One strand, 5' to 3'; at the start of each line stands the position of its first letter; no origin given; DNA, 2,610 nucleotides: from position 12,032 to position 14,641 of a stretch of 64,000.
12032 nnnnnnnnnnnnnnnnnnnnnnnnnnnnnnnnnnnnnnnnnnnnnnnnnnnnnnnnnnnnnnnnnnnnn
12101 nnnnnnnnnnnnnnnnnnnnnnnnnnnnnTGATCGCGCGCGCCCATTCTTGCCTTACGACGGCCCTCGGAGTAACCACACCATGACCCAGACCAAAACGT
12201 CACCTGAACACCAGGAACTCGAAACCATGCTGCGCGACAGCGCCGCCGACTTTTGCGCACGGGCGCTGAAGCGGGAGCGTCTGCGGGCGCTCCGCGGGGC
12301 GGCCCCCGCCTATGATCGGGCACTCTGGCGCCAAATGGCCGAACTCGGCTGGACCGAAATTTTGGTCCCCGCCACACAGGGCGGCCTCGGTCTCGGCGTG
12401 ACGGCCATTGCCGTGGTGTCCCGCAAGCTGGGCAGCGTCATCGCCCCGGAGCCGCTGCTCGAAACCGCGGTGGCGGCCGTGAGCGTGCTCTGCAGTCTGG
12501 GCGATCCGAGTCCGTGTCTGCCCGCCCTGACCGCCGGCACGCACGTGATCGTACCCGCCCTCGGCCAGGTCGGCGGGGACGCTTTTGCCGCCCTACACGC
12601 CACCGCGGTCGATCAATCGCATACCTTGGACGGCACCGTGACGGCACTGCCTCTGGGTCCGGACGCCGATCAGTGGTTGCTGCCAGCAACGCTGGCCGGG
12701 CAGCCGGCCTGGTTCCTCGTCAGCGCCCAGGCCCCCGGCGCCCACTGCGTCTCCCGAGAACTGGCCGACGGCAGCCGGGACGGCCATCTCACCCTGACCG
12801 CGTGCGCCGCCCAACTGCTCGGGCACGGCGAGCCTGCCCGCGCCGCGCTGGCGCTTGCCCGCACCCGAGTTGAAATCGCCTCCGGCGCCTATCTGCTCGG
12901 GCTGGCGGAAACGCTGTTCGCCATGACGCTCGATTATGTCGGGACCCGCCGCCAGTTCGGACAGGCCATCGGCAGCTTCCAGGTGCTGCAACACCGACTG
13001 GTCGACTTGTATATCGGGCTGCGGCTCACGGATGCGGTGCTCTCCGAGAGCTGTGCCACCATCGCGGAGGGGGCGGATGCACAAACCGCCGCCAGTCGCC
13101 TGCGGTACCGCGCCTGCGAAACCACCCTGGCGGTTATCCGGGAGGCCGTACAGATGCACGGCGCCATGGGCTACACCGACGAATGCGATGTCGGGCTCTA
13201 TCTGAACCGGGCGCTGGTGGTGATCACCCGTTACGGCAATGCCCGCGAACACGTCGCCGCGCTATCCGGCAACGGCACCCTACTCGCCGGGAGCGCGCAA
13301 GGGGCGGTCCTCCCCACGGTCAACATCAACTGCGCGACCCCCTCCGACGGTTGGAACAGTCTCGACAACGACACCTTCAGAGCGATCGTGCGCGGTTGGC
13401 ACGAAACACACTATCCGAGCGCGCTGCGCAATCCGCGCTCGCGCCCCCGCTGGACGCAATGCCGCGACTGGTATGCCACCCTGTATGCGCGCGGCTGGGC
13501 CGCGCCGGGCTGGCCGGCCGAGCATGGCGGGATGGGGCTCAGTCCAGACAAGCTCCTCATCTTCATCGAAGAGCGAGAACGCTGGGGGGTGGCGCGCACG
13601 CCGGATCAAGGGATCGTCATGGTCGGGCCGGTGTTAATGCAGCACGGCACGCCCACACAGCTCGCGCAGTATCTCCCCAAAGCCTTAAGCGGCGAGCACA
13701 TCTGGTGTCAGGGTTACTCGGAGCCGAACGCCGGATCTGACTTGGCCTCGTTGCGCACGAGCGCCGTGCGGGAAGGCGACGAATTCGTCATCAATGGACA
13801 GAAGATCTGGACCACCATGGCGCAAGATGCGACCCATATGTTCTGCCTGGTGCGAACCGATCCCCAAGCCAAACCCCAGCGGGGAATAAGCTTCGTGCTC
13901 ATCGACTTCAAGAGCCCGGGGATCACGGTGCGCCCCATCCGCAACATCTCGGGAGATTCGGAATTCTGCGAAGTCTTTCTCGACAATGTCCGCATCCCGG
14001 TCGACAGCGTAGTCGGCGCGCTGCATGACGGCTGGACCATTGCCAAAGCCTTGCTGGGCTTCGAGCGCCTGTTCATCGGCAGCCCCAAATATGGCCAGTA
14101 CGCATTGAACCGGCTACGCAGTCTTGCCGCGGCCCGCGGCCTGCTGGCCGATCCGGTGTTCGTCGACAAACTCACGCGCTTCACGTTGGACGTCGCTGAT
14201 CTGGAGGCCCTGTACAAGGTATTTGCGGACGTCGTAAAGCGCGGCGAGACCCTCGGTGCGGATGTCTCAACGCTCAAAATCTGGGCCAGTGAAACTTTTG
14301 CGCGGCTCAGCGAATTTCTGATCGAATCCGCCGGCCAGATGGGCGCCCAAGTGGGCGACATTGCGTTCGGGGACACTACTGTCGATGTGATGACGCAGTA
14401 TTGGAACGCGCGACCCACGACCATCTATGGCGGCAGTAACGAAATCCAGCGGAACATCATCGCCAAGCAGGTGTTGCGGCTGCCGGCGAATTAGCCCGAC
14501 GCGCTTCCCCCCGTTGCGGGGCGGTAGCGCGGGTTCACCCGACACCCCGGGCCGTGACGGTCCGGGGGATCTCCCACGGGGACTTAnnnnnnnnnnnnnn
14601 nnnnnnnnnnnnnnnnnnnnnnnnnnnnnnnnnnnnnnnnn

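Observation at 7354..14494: Unusual module: fused indolepyruvate ferredoxin oxidoreductase-family enzyme divergent from a citryl-CoA-lyase-like protein and a single-polypeptide double acyl-CoA dehydrogenase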

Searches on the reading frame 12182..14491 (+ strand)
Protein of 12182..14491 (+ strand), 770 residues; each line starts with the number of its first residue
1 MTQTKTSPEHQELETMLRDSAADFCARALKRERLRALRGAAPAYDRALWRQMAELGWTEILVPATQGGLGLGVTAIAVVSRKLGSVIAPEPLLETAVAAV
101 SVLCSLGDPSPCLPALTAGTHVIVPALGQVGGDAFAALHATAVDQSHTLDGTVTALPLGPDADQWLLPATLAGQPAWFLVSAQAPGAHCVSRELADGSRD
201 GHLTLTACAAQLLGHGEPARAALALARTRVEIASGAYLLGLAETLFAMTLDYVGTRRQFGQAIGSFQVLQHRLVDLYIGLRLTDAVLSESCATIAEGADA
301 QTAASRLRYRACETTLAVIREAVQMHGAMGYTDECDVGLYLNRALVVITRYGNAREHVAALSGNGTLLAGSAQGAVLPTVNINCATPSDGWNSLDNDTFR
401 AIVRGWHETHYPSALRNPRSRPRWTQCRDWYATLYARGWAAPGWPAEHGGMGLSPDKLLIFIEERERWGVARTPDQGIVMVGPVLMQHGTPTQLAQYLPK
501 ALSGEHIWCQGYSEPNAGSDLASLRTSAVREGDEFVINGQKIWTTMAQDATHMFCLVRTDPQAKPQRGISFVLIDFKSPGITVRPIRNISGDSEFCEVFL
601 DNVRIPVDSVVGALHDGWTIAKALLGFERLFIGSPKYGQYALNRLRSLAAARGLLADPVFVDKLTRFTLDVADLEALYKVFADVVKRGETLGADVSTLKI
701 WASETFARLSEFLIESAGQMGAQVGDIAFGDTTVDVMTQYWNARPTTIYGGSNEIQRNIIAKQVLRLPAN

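Call 6: search_protein_families(library=pfam, proteins=[window:12182-14491:+], max_evalue=0.01)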
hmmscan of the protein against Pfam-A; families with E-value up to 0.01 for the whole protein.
window:12182-14491:+ (770 aa): 4 families
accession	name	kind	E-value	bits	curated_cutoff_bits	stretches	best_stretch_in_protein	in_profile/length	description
PF00441.29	Acyl-CoA_dh_1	-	2.3e-36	125.6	22.4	2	224-346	10-130/150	Acyl-CoA dehydrogenase, C-terminal domain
PF02771.21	Acyl-CoA_dh_N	-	5e-24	85.3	22.9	2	13-89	3-77/113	Acyl-CoA dehydrogenase, N-terminal domain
PF02770.24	Acyl-CoA_dh_M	-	8.4e-23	80.8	33.3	1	509-603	1-97/97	Acyl-CoA dehydrogenase, middle domain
PF08028.16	Acyl-CoA_dh_2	-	5.5e-07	30.4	22.7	1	233-334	2-113/134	Acyl-CoA dehydrogenase, C-terminal domain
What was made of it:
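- Checked: Two ACAD folds: Pfam finds Acyl-CoA_dh_N twice, Acyl-CoA_dh_1 twice and Acyl-CoA_dh_M once, the last in the C half only (call 6).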

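Call 7: search_protein_families(library=ncbifam, proteins=[window:12182-14491:+], max_evalue=0.01)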
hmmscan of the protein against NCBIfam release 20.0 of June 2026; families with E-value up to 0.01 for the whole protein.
window:12182-14491:+ (770 aa): 20 families
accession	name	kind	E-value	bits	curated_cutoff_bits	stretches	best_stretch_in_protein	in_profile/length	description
TIGR03204.1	pimC_large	equivalog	7.4e-86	288.5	623.85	1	395-766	7-394/395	pimeloyl-CoA dehydrogenase large subunit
NF042972.1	AcrlCoAredClosAcrC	equivalog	3.3e-48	164.3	640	2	428-766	39-378/378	acryloyl-CoA reductase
NF045652.1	ProlPCPDhRedW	equivalog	2e-44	152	650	2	485-763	95-372/376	L-prolyl-[peptidyl-carrier protein] dehydrogenase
NF008997.0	PRK12341.1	equivalog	2.7e-43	148.5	537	2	428-765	40-377/382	acyl-CoA dehydrogenase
NF053553.1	prodigi_MBC_PigA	equivalog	6.7e-40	137.4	500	2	485-764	100-379/381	prodigiosin MBC biosynthesis dehydrogenase PigA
NF043006.1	CyhCrbnylCoADH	equivalog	7.8e-36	123.9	650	2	437-764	47-375/380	cyclohexane-1-carbonyl-CoA dehydrogenase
TIGR03203.1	pimD_small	equivalog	1.1e-34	120.1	652.7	2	40-366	34-377/378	pimeloyl-CoA dehydrogenase small subunit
NF045552.1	GlutCoADH_Des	equivalog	1.7e-34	119.7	470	2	485-762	99-377/387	glutaryl-CoA dehydrogenase Acd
NF042439.1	SulpropCoADesulf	equivalog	5.9e-33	114.1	600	2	232-335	236-340/379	3-sulfinopropanoyl-CoA desulfinase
TIGR03207.1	cyc_hxne_CoA_dh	equivalog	1.2e-31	109.8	575.35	2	438-633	45-242/372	cyclohexanecarboxyl-CoA dehydrogenase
NF050027.1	acylCoADhIpdE2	equivalog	2.4e-30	106.1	450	2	238-362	188-307/311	acyl-CoA dehydrogenase IpdE2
NF002885.1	PRK03354.1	equivalog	7.3e-30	104.2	540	2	445-765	57-374/378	crotonobetainyl-CoA dehydrogenase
NF058590.1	AcCoDHFadEBacil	equivalog_domain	4.7e-25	88.2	600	2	445-633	73-261/586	acyl-CoA dehydrogenase FadE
NF052270.1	Staph_DH_FadE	equivalog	3.9e-19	68.7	600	2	485-588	117-217/400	acyl-CoA dehydrogenase FadE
NF007000.1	PRK09463.1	subfamily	6.7e-17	61.1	600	2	483-620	134-288/726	acyl-CoA dehydrogenase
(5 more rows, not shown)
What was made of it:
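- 13367..14491 (+): C half (residues about 396-770): alpha-type catalytic ACAD fold. TIGR03204 PimC_large scores 288 bits over residues 395-766 (call 7).
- On Pimeloyl-CoA dehydrogenase PimCD: The scores are 288.5 against a cutoff of 623.85, and 120.1 against 652.7 (call 7).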

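Call 10: find_homologous_proteins(query=window:12182-14491:+, max_evalue=1e-10)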
Query window:12182-14491:+ (770 aa): 389 proteins with E <= 1e-10 among 8000 candidates; the best 120 are listed.
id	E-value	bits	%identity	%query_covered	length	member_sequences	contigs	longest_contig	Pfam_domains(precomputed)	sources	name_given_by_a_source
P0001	0.0e+0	1747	100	100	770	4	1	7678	PF02770.25,PF00441.30,PF08028.17,PF02771.22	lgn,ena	-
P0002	0.0e+0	1297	74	100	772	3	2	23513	PF02770.25,PF00441.30,PF08028.17,PF02771.22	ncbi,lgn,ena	-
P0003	0.0e+0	1283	73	100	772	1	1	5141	PF02770.25,PF00441.30,PF02771.22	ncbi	-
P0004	0.0e+0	1213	70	100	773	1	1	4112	PF02770.25,PF00441.30,PF08028.17,PF02771.22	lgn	-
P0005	0.0e+0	1205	70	100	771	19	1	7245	PF02770.25,PF00441.30,PF02771.22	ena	-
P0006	0.0e+0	1180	69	99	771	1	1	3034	PF02770.25,PF00441.30,PF02771.22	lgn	-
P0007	0.0e+0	1150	67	100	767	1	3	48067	PF02770.25,PF00441.30,PF02771.22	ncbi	ncbi:MAG: acyl-CoA dehydrogenase family protein [Gammaproteobacteria bacterium]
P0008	0.0e+0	1134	66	100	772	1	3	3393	PF02770.25,PF00441.30,PF02771.22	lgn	-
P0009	0.0e+0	1127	64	100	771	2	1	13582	PF02770.25,PF00441.30,PF08028.17,PF02771.22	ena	-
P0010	0.0e+0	1117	65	99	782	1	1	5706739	PF02770.25,PF00441.30,PF08028.17,PF02771.22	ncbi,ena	-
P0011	0.0e+0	1111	64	100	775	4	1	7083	PF02770.25,PF00441.30,PF02771.22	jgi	-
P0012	0.0e+0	1110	65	100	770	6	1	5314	PF02770.25,PF00441.30,PF02771.22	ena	-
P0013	0.0e+0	1109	67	98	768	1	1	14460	PF02770.25,PF00441.30,PF08028.17,PF02771.22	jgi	jgi:3-oxochol-4-en-24-oyl-CoA dehydrogenase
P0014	0.0e+0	1105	64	100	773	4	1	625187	PF02770.25,PF00441.30,PF02771.22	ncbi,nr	ncbi:MAG: acyl-CoA dehydrogenase [Proteobacteria bacterium]|nr:acyl-CoA dehydrogenase [Pseudomonadot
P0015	0.0e+0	1104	65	99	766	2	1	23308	PF02770.25,PF00441.30,PF02771.22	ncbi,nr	ncbi:MAG: acyl-CoA dehydrogenase [Gammaproteobacteria bacterium]|nr:acyl-CoA dehydrogenase [Gammapro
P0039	0.0e+0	1050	63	99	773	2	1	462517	PF02770.25,PF00441.30,PF02771.22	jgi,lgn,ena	-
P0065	1.2e-291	987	58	100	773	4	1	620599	PF02770.25,PF00441.30,PF02771.22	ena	-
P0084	7.7e-277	938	57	99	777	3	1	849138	PF02770.25,PF00441.30,PF08028.17,PF02771.22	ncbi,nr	ncbi:MAG: acyl-CoA dehydrogenase [Gammaproteobacteria bacterium]|nr:acyl-CoA dehydrogenase [Gammapro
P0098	8.2e-269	912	56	100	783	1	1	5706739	PF02770.25,PF00441.30,PF08028.17,PF02771.22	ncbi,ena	-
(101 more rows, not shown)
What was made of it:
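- On CasC/FadE34 (ChsE3) fused steroid ACADs: The JGI names are automatic (call 10).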

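Call 11: search_solved_structures(query=window:12182-14491:+, max_evalue=0.00001, show_alignments=3)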
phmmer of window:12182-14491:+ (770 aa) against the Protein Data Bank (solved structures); distinct sequences matched with E-value up to 0.00001: 89 (the best 60 are shown).
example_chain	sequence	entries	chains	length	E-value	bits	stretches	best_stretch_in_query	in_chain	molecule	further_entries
6wy9_A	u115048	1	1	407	7.5e-48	166.2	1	429-768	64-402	Acyl-CoA dehydrogenase domain protein Tcur3483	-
6wy8_B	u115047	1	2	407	9.3e-48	165.9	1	429-768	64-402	Acyl-CoA dehydrogenase domain protein Tcur3483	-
4x28_A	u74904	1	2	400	2.9e-43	151.1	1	428-768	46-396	Acyl-CoA dehydrogenase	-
4kto_A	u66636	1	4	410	1.8e-39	138.5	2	486-637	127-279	isovaleryl-CoA dehydrogenase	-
8i4p_A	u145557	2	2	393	1.2e-36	129.2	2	428-633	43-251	Acyl-CoA dehydrogenase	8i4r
7w0j_A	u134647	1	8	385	1.4e-36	128.9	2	428-634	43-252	Acyl-CoA dehydrogenase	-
2pg0_A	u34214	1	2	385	5.2e-36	127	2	423-632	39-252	Acyl-CoA dehydrogenase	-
4o5m_A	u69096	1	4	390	8.5e-36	126.3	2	485-636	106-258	Isovaleryl-CoA dehydrogenase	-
1ivh_A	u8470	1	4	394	8.7e-34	119.7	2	412-633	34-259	ISOVALERYL-COA DEHYDROGENASE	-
8sgr_A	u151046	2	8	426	1.2e-33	119.2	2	412-634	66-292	Isovaleryl-CoA dehydrogenase, mitochondrial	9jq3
9jq4_A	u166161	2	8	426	3.9e-33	117.5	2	412-632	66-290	Isovaleryl-CoA dehydrogenase, mitochondrial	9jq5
6wy8_A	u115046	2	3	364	8.4e-32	113.1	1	27-340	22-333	Acyl-CoA dehydrogenase domain protein Tcur3481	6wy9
4iv6_A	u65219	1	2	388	5.2e-31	110.5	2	468-628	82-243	Acyl-CoA dehydrogenase FadE3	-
4l1f_A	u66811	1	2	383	2.7e-30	108.2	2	438-630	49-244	Acyl-CoA dehydrogenase domain protein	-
2jif_A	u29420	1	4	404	9.6e-30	106.3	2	444-627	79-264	SHORT/BRANCHED CHAIN SPECIFIC ACYL-COA DEHYDROGENASE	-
4x28_D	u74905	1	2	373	8.4e-23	83.4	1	32-340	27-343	Acyl-CoA dehydrogenase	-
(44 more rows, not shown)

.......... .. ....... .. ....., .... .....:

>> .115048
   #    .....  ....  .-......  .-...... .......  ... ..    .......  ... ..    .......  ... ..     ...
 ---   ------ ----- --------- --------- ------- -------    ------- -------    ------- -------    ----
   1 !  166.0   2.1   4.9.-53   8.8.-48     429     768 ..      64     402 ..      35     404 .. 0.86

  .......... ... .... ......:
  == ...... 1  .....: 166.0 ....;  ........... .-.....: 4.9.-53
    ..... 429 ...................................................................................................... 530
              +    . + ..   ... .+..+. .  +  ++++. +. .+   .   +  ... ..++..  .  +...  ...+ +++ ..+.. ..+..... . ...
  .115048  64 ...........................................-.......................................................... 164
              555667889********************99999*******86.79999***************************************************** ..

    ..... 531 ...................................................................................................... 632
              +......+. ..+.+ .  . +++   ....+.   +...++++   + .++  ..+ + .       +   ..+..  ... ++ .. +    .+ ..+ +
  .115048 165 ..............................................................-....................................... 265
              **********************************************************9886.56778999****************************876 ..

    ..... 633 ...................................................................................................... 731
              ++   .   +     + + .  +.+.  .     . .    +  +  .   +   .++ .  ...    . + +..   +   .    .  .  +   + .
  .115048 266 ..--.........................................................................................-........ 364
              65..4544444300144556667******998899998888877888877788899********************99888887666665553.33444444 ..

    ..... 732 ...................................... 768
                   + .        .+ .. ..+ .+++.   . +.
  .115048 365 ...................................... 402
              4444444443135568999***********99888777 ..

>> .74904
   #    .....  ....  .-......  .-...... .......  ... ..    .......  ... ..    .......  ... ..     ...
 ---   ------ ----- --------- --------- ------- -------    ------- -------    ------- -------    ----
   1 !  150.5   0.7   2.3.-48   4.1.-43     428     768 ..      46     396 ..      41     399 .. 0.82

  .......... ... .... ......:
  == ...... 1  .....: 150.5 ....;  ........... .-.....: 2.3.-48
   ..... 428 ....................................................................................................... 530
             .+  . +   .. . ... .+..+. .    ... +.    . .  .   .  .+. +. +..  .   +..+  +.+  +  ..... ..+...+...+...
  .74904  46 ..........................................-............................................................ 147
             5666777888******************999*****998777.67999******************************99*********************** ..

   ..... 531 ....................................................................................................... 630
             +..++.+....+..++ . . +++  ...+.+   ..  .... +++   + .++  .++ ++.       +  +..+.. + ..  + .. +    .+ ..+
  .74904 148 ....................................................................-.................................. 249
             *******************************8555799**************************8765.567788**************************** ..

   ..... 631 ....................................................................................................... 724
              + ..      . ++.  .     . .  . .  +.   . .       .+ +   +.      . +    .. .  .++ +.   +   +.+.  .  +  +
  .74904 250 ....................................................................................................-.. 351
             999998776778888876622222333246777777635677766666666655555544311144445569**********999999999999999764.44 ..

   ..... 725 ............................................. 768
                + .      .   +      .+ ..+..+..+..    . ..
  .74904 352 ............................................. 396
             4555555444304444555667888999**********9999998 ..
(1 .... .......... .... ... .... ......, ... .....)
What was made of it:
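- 13367..14491 (+): Tcur3483 matches at E = 7.5e-48 and ChsE4 at 2.9e-43 (call 11).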

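Call 13: find_related_loci(query=window:12182-14491:+, collection=genome_contigs, flank=8000)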
Query window:12182-14491:+ (770 aa) in genome_contigs; peptide patterns used: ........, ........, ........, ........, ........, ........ (x = any residue, [..] = any of these).
69 stretches matched a pattern; 37 encode a relative of the query (tblastn E <= 1e-3); 37 distinct loci.
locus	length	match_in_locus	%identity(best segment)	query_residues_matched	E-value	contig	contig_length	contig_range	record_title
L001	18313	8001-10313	74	1-769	0e+0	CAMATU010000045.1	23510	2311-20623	MAG: Klebsiella pneumoniae isolate MaH-04nov19-186 genome assembly, contig: MaH-04nov19-C5373, whole genome shotgun sequ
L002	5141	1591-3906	73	1-770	0e+0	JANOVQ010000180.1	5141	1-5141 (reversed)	MAG: Pseudomonadota bacterium isolate VAR_35_metabat_593 VAR_35_k141_4313761, whole genome shotgun sequence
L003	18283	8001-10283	65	9-769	0e+0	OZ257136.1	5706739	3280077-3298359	MAG: Gammaproteobacteria bacterium isolate 9b6e0e2b-a66d-4ea8-b25a-e015b4890f72 genome assembly, chromosome: 1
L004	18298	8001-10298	67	1-769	0e+0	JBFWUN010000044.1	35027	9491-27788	MAG: Gammaproteobacteria bacterium isolate CA_2019_TPBF_71 NODE_6783_length_35027_cov_39.490086_TPBF, whole genome shotg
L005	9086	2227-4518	64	9-769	0e+0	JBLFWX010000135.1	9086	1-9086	MAG: Gammaproteobacteria bacterium isolate 3300053785_120 Ga0535658_0023193, whole genome shotgun sequence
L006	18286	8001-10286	65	8-770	0e+0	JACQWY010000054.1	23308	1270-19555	MAG: Gammaproteobacteria bacterium isolate NC_groundwater_1501_Pr4_B-0.1um_67_5 SR1-18-B1_scaffold_419315, whole genome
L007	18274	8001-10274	45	9-769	0e+0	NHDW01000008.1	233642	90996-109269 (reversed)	MAG: Methylococcaceae bacterium TMED69 84904, whole genome shotgun sequence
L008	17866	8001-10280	45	17-768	0e+0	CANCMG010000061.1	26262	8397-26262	MAG: Alcaligenaceae bacterium isolate JR-MC-G-240519-161 genome assembly, contig: JR-MC-G-240519-C2999, whole genome sho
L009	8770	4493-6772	45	17-768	0e+0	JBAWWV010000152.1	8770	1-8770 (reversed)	MAG: Alcaligenaceae bacterium isolate ELA046 MAG046_152, whole genome shotgun sequence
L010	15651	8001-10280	46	17-768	0e+0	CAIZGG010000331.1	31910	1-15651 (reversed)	MAG: uncultured beta proteobacterium isolate Umea_bin-07145 genome assembly, contig: bin-07145:331/508, whole genome sho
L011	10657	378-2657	45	17-768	0e+0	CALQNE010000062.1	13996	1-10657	MAG: Bordetella parapertussis isolate HRS-HS9-bin-77 genome assembly, contig: HRS-HS9-C4080, whole genome shotgun sequen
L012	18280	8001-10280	45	17-768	0e+0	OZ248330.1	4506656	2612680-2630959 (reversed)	Burkholderiaceae bacterium isolate RE-10 genome assembly, chromosome: RE-10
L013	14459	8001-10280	46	17-768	0e+0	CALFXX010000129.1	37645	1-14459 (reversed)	MAG TPA_asm: uncultured Alcaligenaceae bacterium isolate SRR6231140_bin.29_CONCOCT_v1.1_MAG genome assembly, contig: ERZ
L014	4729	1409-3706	45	17-768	0e+0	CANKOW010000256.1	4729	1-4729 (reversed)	MAG: Alcaligenaceae bacterium isolate TE-Jun18-5 genome assembly, contig: TE-Jun18-C41973, whole genome shotgun sequence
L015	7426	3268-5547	45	17-768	0e+0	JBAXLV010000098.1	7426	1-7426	MAG: Alcaligenaceae bacterium isolate ELA436 MAG436_98, whole genome shotgun sequence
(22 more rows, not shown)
